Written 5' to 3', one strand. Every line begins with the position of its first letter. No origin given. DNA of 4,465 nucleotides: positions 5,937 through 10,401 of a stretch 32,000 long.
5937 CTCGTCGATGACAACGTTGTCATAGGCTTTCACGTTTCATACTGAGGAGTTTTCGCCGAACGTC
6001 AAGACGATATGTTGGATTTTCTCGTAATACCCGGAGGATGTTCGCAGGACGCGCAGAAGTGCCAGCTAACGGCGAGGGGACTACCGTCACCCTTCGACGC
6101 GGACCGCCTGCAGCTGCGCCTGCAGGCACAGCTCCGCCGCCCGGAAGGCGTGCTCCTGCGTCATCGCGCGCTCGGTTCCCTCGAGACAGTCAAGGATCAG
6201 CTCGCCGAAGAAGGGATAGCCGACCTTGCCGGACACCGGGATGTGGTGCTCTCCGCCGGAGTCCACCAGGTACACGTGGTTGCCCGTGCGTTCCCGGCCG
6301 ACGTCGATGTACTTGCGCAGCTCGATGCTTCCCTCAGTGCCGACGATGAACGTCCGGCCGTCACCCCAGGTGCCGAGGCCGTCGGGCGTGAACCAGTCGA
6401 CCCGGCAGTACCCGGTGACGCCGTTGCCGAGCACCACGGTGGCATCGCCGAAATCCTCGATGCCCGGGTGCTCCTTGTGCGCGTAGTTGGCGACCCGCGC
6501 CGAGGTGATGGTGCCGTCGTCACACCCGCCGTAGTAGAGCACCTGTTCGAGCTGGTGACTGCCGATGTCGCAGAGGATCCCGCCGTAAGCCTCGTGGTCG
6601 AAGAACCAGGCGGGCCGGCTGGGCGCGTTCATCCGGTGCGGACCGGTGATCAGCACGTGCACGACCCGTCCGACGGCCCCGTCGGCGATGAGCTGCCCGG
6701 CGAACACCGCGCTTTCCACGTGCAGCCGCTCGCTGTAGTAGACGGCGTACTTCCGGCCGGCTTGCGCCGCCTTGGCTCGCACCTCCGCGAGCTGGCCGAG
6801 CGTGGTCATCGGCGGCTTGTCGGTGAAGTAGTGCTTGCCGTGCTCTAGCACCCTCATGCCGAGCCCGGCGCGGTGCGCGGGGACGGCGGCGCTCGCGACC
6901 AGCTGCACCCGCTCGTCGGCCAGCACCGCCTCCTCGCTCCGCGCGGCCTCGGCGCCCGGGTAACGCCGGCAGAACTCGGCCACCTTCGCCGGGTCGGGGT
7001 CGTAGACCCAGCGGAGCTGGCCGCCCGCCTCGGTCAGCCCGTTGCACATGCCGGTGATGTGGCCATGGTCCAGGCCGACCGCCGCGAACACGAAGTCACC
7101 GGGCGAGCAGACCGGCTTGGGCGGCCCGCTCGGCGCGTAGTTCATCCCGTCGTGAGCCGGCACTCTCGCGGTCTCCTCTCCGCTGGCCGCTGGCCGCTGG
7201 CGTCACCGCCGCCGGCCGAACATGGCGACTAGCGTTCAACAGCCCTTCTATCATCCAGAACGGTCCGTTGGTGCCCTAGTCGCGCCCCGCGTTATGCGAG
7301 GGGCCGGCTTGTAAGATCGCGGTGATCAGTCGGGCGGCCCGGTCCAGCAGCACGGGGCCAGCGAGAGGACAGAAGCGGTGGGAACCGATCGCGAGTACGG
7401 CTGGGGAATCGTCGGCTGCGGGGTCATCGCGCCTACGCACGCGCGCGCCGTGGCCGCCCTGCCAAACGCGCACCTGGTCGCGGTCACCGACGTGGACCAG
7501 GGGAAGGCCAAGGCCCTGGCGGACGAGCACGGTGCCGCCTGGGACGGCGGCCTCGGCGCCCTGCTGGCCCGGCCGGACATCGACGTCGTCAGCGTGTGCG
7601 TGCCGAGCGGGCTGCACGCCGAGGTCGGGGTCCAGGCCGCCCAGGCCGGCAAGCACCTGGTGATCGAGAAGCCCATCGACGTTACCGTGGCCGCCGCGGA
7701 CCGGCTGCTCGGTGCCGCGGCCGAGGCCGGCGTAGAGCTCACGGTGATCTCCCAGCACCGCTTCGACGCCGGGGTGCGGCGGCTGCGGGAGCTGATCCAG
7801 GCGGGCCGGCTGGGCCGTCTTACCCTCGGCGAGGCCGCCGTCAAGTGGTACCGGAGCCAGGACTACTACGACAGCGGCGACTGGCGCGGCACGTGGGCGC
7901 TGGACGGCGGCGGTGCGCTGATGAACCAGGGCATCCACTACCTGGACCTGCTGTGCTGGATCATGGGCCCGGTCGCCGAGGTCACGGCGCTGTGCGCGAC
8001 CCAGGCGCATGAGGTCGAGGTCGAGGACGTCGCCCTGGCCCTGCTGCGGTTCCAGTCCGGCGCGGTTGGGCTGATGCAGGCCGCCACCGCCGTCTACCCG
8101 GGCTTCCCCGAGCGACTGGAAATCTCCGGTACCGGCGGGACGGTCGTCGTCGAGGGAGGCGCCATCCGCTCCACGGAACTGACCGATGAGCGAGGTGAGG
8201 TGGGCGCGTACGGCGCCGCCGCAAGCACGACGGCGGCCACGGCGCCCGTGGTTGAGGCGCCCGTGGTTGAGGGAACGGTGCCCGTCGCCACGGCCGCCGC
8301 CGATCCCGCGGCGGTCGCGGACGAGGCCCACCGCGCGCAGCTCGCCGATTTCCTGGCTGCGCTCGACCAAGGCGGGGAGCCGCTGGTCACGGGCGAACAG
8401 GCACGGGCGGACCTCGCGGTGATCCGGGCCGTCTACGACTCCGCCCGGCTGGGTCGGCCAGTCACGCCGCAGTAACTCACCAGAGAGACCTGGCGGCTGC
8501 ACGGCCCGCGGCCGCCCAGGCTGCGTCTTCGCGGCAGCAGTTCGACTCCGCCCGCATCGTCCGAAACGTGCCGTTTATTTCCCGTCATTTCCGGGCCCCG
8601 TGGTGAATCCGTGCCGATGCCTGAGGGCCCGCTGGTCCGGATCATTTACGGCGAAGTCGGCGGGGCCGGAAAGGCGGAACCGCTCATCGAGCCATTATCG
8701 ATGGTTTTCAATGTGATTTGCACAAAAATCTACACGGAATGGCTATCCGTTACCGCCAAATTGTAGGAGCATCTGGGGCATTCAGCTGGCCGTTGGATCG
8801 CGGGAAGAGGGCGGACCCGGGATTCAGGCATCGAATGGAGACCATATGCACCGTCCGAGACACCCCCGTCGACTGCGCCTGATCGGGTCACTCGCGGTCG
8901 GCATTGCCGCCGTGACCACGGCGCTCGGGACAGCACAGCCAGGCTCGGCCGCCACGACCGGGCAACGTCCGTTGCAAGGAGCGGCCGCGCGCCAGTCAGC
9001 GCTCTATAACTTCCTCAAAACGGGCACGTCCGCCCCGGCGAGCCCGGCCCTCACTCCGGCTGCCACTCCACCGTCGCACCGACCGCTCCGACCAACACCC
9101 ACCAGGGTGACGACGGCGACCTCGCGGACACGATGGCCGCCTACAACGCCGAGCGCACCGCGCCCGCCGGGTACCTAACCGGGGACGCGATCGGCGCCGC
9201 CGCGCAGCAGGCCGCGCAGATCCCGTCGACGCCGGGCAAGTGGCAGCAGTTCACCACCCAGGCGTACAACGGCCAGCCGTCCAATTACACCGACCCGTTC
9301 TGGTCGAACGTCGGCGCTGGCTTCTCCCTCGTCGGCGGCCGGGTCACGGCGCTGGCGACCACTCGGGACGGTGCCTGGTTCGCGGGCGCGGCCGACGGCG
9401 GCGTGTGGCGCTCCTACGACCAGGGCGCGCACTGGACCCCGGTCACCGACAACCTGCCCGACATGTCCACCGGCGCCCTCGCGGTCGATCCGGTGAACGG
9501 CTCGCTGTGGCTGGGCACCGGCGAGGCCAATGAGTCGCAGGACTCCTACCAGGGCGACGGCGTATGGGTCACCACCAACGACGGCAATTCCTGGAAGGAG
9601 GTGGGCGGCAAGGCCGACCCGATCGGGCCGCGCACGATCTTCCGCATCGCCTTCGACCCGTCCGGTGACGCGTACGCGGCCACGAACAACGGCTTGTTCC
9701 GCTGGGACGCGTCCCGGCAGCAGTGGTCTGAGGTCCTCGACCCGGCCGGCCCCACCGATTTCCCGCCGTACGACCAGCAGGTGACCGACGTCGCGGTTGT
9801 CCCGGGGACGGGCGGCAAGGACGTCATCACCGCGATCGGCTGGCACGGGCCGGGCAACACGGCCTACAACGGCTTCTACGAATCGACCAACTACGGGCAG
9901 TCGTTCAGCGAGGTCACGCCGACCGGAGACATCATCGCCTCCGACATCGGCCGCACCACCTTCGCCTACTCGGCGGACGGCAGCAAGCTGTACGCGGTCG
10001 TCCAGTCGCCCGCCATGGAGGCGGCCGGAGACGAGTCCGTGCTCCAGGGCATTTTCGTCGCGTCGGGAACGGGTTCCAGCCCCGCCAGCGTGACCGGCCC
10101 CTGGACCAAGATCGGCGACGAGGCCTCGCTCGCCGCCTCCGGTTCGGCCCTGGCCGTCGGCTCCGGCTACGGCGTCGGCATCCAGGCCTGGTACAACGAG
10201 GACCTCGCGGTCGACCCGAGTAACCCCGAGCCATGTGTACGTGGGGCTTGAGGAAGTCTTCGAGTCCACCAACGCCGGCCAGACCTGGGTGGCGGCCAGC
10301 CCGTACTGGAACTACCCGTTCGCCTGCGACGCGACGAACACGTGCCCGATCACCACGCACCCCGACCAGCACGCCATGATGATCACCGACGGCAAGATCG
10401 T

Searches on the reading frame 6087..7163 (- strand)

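Call 9: search_protein_families(library=pfam, proteins=[window:6087-7163:-], max_evalue=0.01)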
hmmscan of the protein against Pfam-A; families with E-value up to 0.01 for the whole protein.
window:6087-7163:- (358 aa): 3 families
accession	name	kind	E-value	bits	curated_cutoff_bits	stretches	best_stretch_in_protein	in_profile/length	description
PF22725.1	GFO_IDH_MocA_C3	-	6.4e-19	68.6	27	1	156-281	5-124/124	GFO/IDH/MocA C-terminal domain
PF01408.29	GFO_IDH_MocA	-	8.3e-10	39.8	24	1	48-143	26-120/120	Oxidoreductase family, NAD-binding Rossmann fold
PF02894.22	GFO_IDH_MocA_C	-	2.2e-07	31.3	22.9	1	158-303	3-146/218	Oxidoreductase family, C-terminal alpha/beta domain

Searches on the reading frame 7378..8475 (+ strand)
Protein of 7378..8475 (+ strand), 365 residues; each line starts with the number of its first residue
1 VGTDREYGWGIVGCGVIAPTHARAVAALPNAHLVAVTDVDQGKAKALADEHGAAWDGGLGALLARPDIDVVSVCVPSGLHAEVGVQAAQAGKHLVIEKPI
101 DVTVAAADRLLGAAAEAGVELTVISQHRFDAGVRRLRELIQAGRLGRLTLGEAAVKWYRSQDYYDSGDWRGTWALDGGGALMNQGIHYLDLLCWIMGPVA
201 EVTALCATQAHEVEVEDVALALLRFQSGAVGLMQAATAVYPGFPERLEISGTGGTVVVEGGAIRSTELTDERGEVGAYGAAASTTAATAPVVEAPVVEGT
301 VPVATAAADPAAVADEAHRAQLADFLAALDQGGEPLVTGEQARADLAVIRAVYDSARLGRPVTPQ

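Call 9: search_protein_families(library=pfam, proteins=[window:7378-8475:+], max_evalue=0.01)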
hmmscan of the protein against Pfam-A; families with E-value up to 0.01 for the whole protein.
window:7378-8475:+ (365 aa): 6 families
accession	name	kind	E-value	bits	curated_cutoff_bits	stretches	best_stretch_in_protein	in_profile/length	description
PF22725.1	GFO_IDH_MocA_C3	-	5.4e-35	120.5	27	1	133-256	1-123/124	GFO/IDH/MocA C-terminal domain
PF02894.22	GFO_IDH_MocA_C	-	5.2e-27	95.5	22.9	1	137-363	1-217/218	Oxidoreductase family, C-terminal alpha/beta domain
PF01408.29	GFO_IDH_MocA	-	8e-26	91.5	24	1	9-123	3-118/120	Oxidoreductase family, NAD-binding Rossmann fold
PF03447.22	NAD_binding_3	-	0.0012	20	24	1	13-121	1-113/116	Homoserine dehydrogenase, NAD binding domain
PF19051.5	GFO_IDH_MocA_C2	-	0.0024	17.9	23.3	1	150-199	58-104/254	Oxidoreductase family, C-terminal alpha/beta domain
PF22685.1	Gal80p_C-like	-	0.0037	17.9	29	0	133-215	3-87/152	Gal80p, C-terminal domain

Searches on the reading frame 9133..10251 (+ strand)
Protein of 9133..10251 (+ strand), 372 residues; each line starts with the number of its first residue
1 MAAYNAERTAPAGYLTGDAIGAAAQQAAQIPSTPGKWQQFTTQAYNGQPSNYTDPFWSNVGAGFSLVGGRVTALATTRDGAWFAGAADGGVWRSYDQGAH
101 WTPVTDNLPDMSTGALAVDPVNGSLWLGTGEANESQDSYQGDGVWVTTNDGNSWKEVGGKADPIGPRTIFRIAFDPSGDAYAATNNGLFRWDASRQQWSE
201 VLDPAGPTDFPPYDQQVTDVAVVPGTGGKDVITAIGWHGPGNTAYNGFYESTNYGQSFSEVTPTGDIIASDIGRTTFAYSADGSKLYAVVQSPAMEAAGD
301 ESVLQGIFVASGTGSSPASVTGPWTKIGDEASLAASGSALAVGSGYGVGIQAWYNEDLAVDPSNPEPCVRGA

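Call 9: search_protein_families(library=pfam, proteins=[window:9133-10251:+], max_evalue=0.01)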
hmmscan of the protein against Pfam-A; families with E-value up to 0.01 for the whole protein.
window:9133-10251:+ (372 aa): 2 families
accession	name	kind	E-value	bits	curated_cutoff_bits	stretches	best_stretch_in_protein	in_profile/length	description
PF15902.12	Sortilin-Vps10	-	5.9e-05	22.5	33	1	91-177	3-78/446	Sortilin, neurotensin receptor 3,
PF07494.17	Reg_prop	-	0.00023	21.4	20.4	0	108-130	2-23/24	Two component regulator propeller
